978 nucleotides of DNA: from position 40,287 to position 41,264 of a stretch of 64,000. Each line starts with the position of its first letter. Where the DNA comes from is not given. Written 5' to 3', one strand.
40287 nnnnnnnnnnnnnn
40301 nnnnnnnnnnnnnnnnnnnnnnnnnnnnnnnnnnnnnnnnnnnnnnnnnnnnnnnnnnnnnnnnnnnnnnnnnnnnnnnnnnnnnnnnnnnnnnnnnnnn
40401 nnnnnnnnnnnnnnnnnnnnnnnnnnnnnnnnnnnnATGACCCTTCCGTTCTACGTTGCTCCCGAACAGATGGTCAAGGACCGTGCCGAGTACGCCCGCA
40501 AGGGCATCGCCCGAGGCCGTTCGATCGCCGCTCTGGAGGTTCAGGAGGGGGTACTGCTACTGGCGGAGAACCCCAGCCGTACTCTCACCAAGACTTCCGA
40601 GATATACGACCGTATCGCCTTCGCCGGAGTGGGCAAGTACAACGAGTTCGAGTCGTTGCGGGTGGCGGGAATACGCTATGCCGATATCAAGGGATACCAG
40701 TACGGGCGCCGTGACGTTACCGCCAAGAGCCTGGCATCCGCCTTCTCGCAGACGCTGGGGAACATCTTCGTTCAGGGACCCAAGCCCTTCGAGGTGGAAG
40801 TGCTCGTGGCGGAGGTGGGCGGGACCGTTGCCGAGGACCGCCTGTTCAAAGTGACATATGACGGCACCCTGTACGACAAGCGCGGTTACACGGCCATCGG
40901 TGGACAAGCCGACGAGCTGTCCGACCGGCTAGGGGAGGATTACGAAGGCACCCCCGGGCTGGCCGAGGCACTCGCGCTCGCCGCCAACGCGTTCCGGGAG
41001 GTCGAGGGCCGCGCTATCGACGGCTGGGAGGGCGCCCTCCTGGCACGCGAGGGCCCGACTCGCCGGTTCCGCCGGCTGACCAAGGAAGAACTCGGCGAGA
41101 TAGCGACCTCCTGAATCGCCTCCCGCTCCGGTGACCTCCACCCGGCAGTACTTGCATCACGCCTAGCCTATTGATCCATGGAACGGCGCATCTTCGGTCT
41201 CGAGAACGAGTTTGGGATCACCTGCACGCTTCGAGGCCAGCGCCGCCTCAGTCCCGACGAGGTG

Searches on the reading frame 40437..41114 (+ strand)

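Call 82: search_protein_families(library=pfam, proteins=[window:40437-41114:+], max_evalue=0.00001)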
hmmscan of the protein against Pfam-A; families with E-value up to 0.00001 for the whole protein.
window:40437-41114:+ (225 aa): 1 family
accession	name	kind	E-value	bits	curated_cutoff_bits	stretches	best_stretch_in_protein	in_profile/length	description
PF00227.31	Proteasome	-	3.1e-13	50.2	22.4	1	25-193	2-177/189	Proteasome subunit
